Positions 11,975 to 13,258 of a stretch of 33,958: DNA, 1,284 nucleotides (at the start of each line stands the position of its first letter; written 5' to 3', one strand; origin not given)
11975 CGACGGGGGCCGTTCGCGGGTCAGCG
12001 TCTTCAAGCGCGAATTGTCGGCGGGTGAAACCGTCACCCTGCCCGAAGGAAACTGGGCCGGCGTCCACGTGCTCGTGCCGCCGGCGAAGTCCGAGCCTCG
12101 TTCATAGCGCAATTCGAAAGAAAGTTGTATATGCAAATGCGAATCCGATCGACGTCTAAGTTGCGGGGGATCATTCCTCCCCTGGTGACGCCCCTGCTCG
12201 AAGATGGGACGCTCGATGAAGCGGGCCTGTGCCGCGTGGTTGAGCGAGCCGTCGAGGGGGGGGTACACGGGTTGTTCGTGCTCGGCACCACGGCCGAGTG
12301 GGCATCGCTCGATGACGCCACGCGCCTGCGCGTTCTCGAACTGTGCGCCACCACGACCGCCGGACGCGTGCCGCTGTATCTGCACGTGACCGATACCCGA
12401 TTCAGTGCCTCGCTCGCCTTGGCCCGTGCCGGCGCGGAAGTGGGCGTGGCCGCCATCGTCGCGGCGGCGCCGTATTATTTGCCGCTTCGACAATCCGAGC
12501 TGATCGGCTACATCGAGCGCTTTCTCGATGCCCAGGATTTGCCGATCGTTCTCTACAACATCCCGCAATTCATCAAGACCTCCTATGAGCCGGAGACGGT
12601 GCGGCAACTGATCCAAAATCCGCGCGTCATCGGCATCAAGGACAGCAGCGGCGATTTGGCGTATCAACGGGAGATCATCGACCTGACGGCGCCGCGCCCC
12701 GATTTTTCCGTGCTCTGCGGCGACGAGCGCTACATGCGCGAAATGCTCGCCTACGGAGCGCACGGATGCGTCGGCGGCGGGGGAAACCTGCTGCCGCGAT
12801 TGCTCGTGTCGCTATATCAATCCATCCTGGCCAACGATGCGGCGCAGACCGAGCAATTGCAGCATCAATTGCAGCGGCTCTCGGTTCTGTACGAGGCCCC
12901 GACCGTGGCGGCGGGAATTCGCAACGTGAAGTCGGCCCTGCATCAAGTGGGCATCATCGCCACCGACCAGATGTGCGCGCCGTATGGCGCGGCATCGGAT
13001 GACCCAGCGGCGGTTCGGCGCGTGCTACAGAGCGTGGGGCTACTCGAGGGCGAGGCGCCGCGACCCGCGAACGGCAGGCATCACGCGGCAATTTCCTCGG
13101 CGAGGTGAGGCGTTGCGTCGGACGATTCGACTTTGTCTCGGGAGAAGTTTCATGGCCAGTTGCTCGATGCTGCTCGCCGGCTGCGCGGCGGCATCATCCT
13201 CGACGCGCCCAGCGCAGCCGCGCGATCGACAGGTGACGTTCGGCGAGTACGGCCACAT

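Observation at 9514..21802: nan-like locus with non-canonical downstream enzymes: candidate uncharacterised ulosonic-acid (Kdo/Kdn-like) harvesting and catabolic pathway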

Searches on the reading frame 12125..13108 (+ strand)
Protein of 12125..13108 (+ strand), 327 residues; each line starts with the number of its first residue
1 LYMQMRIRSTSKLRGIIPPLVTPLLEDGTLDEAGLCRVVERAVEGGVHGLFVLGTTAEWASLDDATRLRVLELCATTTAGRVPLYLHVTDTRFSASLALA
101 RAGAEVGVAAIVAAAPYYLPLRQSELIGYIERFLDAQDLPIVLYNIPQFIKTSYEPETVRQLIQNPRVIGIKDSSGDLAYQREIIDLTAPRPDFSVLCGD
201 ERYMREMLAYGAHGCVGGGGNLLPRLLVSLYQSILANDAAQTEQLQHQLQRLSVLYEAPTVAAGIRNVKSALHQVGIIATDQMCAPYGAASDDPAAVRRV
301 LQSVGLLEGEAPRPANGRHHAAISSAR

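Call 4: search_protein_families(library=pfam, proteins=[window:12125-13108:+], max_evalue=0.01)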
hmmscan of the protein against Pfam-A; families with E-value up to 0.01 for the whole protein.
window:12125-13108:+ (327 aa): 1 family
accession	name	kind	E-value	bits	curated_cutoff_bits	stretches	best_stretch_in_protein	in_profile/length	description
PF00701.28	DHDPS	-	7.7e-57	192.7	22.1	1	13-293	2-277/289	Dihydrodipicolinate synthetase family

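Call 5: search_protein_families(library=ncbifam, proteins=[window:12125-13108:+], max_evalue=0.01)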
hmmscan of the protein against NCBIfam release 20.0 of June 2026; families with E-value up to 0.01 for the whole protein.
window:12125-13108:+ (327 aa): 7 families
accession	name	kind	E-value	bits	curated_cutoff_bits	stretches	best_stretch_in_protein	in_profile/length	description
TIGR00674.1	dapA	equivalog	1.2e-46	158.9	206.15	1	16-299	2-281/286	4-hydroxy-tetrahydrodipicolinate synthase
TIGR02313.1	HpaI-NOT-DapA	exception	1.8e-43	148.5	396.7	1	13-308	1-293/294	2,4-dihydroxyhept-2-ene-1,7-dioic acid aldolase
NF003164.0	PRK04147.1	equivalog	2.9e-34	118.7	281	1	12-282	3-267/294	N-acetylneuraminate lyase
TIGR00683.1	nanA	equivalog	3.4e-29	102.1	382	1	13-275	1-261/293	N-acetylneuraminate lyase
NF040954.1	Arch_KDGaldase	equivalog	5.6e-27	94.8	390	1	16-253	3-232/288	bifunctional 2-dehydro-3-deoxy-phosphogluconate/2-dehydro-3-deoxy-6-phosphogalactonate aldolase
NF002958.0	PRK03620.1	subfamily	1.5e-24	86.4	278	1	13-249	11-244/307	5-dehydro-4-deoxyglucarate dehydratase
TIGR03249.1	KdgD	equivalog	2.6e-21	76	373.95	1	12-247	8-241/299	5-dehydro-4-deoxyglucarate dehydratase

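Call 20: search_solved_structures(query=window:12125-13108:+, max_evalue=1e-10)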
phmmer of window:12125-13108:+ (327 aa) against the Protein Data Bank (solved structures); distinct sequences matched with E-value up to 1e-10: 131 (the best 60 are shown).
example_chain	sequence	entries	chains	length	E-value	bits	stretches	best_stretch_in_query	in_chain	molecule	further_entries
4xky_A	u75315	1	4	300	8.3e-61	209.4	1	13-305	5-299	Dihydrodipicolinate synthase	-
4icn_A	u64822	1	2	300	1.5e-35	126.4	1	13-286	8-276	DIHYDRODIPICOLINATE SYNTHASE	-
5c54_A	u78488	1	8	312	2e-35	126.1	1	11-296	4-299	Dihydrodipicolinate synthase/N-acetylneuraminate lyase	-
4pfm_A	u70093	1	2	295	2.4e-35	125.8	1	13-286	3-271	4-hydroxy-tetrahydrodipicolinate synthase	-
2v8z_A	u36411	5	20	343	3.5e-35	125.2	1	12-311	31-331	YAGE | Probable 2-keto-3-deoxy-galactonate aldolase YagE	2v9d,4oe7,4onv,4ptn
5c55_A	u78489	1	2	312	6.6e-35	124.3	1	11-296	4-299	Dihydrodipicolinate synthase/N-acetylneuraminate lyase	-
3n2x_A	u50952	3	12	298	1.9e-34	122.8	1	14-294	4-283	Uncharacterized protein yagE | YagE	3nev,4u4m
6mqh_A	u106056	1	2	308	5.6e-34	121.3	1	11-281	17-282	4-hydroxy-tetrahydrodipicolinate synthase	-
8u8w_A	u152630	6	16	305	2.1e-33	119.4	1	10-296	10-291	N-acetylneuraminate lyase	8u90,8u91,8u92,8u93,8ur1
4i7u_A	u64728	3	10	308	2.4e-32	115.9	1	13-274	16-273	Dihydrodipicolinate synthase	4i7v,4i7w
3si9_A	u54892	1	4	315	1.3e-31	113.5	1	11-279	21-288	Dihydrodipicolinate synthase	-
3qze_A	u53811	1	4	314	1.6e-31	113.2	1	11-279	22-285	Dihydrodipicolinate synthase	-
6p90_A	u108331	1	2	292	2.8e-31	112.4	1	15-279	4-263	4-hydroxy-tetrahydrodipicolinate synthase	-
3noe_A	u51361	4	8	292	3.5e-31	112.1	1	15-279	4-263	Dihydrodipicolinate synthase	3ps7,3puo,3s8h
7lvl_A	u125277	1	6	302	6e-30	108.1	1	16-309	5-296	4-hydroxy-tetrahydrodipicolinate synthase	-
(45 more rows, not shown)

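Call 32: find_homologous_proteins(query=window:12125-13108:+, max_evalue=1e-20)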
Query window:12125-13108:+ (327 aa): 2108 proteins with E <= 1e-20 among 8000 candidates; the best 120 are listed.
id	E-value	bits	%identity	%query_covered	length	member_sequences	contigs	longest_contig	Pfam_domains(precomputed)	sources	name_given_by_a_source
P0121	1.4e-208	710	100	99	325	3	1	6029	PF00701.29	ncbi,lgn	ncbi:MAG: dihydrodipicolinate synthase family protein [Tepidisphaeraceae bacterium]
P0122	2.4e-138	479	69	99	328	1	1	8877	PF00701.29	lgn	-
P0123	1.1e-130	454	65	98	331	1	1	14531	PF00701.29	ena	-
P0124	1.7e-129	450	64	98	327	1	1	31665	PF00701.29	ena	-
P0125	1.3e-128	447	64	96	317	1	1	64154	PF00701.29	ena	-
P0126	5.2e-123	429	63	96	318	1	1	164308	PF00701.29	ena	-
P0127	1.2e-122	427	62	96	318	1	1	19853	PF00701.29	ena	-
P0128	1.1e-101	358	55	96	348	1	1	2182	PF00701.29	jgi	jgi:4-hydroxy-tetrahydrodipicolinate synthase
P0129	1.8e-91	325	55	91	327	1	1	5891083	PF00701.29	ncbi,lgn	-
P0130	1.0e-73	267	46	93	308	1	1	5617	PF00701.29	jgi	jgi:dihydrodipicolinate synthase/N-acetylneuraminate lyase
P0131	2.0e-72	262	47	91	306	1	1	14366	PF00701.29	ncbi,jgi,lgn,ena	jgi:4-hydroxy-tetrahydrodipicolinate synthase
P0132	3.2e-71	258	45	94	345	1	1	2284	PF00701.29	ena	-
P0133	3.6e-70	255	49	93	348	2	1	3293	PF00701.29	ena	-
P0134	4.1e-70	255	47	90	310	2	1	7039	PF00701.29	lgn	-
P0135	3.5e-69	252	43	91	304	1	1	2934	PF00701.29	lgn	-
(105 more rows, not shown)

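Call 33: find_encoding_contigs(protein=P0126, flank=10000, max_places=1)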
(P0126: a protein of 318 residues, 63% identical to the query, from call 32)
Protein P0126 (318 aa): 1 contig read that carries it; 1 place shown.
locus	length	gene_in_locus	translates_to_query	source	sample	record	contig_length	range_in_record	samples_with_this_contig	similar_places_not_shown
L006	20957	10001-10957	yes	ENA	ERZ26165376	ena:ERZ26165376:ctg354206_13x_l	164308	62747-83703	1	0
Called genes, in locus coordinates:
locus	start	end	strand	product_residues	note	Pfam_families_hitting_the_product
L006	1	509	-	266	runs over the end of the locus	PF10370:Rv2993c-like_N (faint), PF01557:FAA_hydrolase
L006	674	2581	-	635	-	PF03629:SASA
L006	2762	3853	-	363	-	PF00251:Glyco_hydro_32N (faint), PF04616:Glyco_hydro_43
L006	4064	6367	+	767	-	PF07944:Beta-AFase-like_GH127_cat, PF20736:Glyco_hydro127M, PF16375:DUF4986 (faint), PF20620:DUF6805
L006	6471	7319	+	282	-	PF07963:N_methyl (weak)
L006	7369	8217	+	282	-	PF00392:GntR, PF07729:FCD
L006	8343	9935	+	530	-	PF13088:BNR_2 (weak)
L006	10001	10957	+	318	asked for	PF00701:DHDPS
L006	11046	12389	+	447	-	PF26550:Tricorn_2nd (faint), PF00930:DPPIV_N (faint), PF07676:PD40 (faint), PF12566:DUF3748, PF26549:Tricorn_N (weak)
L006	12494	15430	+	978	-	PF12951:PATR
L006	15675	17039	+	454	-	PF07690:MFS_1, PF03137:OATP (weak), PF07690:MFS_1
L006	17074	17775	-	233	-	PF00072:Response_reg, PF00486:Trans_reg_C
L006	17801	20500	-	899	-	PF02702:KdpD, PF00582:Usp, PF13493:DUF4118, PF13492:GAF_3 (weak), PF00512:HisKA, PF02518:HATPase_c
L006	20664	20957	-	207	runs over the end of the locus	PF02669:KdpC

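Call 34: find_encoding_contigs(protein=P0129, flank=10000, max_places=1)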
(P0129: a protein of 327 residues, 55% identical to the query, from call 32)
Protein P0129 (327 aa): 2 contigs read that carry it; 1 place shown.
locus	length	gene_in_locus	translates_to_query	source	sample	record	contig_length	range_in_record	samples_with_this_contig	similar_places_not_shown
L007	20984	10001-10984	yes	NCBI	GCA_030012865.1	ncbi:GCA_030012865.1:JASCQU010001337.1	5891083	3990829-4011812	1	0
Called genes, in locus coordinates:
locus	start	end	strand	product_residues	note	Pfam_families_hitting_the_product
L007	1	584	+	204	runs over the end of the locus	PF00117:GATase, PF07685:GATase_3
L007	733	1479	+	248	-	PF02348:CTP_transf_3, PF12804:NTP_transf_3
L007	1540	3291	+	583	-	PF06418:CTP_synth_N, PF00117:GATase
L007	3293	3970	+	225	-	PF01261:AP_endonuc_2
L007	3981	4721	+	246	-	PF01694:Rhomboid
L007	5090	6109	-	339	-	PF00072:Response_reg, PF13487:HD_5, PF01966:HD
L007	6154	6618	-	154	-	PF01627:Hpt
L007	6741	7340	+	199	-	PF08645:PNK3P (weak), PF00702:Hydrolase (weak), PF13419:HAD_2 (weak), PF13242:Hydrolase_like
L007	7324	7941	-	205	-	PF00578:AhpC-TSA, PF08534:Redoxin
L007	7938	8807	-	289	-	PF11412:DsbD_N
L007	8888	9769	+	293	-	PF00528:BPD_transp_1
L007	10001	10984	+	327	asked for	PF00701:DHDPS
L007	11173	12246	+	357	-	-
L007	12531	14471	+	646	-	-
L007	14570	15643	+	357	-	PF00144:Beta-lactamase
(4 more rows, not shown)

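Call 35: find_encoding_contigs(protein=P0125, flank=10000, max_places=1)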
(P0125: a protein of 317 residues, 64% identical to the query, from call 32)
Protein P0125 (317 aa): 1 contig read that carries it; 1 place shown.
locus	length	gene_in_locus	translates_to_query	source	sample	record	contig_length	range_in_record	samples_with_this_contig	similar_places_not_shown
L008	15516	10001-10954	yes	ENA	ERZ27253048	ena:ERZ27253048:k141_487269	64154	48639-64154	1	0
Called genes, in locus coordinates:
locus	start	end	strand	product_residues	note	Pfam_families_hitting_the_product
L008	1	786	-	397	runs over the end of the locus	PF17785:PUA_3, PF10672:Methyltrans_SAM, PF01728:FtsJ (weak), PF03602:Cons_hypoth95 (weak), PF13847:Methyltransf_31 (weak)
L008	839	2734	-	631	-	PF03629:SASA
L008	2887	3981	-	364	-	PF04616:Glyco_hydro_43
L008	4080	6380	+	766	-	PF07944:Beta-AFase-like_GH127_cat, PF20736:Glyco_hydro127M, PF16375:DUF4986 (faint), PF20620:DUF6805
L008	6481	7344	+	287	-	PF07963:N_methyl (weak)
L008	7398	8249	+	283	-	PF00392:GntR, PF07729:FCD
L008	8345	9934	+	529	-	PF13088:BNR_2 (weak)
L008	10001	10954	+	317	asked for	PF00701:DHDPS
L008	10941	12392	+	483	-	PF00930:DPPIV_N (faint), PF26550:Tricorn_2nd (faint), PF07676:PD40 (faint), PF12566:DUF3748, PF26549:Tricorn_N (weak)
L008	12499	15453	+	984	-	PF12951:PATR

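Call 84: find_encoding_contigs(protein=P0124, flank=10000, max_places=1)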
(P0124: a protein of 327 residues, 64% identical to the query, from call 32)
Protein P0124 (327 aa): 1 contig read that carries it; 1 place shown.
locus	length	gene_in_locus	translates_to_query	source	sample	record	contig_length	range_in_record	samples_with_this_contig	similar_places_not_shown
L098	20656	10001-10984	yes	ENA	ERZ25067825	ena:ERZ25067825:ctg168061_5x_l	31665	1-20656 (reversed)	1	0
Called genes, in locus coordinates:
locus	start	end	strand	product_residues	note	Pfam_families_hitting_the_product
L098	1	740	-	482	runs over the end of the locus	PF02589:LUD_dom, PF00037:Fer4 (faint), PF12797:Fer4_2 (faint), PF12798:Fer4_3 (faint), PF13183:Fer4_8, PF13237:Fer4_10 (faint), PF13534:Fer4_17 (weak), PF11870:LutB_C, +1 more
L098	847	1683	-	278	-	PF02754:CCG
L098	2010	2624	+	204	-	-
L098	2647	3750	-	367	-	PF00251:Glyco_hydro_32N (faint), PF04616:Glyco_hydro_43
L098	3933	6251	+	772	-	PF07944:Beta-AFase-like_GH127_cat, PF20736:Glyco_hydro127M, PF16375:DUF4986 (faint), PF20620:DUF6805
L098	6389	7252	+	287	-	PF07963:N_methyl (faint)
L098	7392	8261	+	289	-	PF00392:GntR, PF07729:FCD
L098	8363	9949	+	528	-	-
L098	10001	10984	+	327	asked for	PF00701:DHDPS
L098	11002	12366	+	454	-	PF26549:Tricorn_N (faint), PF26550:Tricorn_2nd (faint), PF00930:DPPIV_N (faint), PF07676:PD40 (faint), PF12566:DUF3748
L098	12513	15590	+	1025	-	PF12951:PATR, PF00404:Dockerin_1 (faint)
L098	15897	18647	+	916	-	PF12951:PATR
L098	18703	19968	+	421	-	PF07690:MFS_1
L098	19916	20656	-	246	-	?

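Call 87: search_solved_structures(query=window:12125-13108:+, max_evalue=1e-40, show_alignments=1)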
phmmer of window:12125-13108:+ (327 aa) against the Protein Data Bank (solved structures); distinct sequences matched with E-value up to 1e-40: 1.
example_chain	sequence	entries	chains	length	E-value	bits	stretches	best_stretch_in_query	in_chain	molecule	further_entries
4xky_A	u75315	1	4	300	8.3e-61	209.4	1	13-305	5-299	Dihydrodipicolinate synthase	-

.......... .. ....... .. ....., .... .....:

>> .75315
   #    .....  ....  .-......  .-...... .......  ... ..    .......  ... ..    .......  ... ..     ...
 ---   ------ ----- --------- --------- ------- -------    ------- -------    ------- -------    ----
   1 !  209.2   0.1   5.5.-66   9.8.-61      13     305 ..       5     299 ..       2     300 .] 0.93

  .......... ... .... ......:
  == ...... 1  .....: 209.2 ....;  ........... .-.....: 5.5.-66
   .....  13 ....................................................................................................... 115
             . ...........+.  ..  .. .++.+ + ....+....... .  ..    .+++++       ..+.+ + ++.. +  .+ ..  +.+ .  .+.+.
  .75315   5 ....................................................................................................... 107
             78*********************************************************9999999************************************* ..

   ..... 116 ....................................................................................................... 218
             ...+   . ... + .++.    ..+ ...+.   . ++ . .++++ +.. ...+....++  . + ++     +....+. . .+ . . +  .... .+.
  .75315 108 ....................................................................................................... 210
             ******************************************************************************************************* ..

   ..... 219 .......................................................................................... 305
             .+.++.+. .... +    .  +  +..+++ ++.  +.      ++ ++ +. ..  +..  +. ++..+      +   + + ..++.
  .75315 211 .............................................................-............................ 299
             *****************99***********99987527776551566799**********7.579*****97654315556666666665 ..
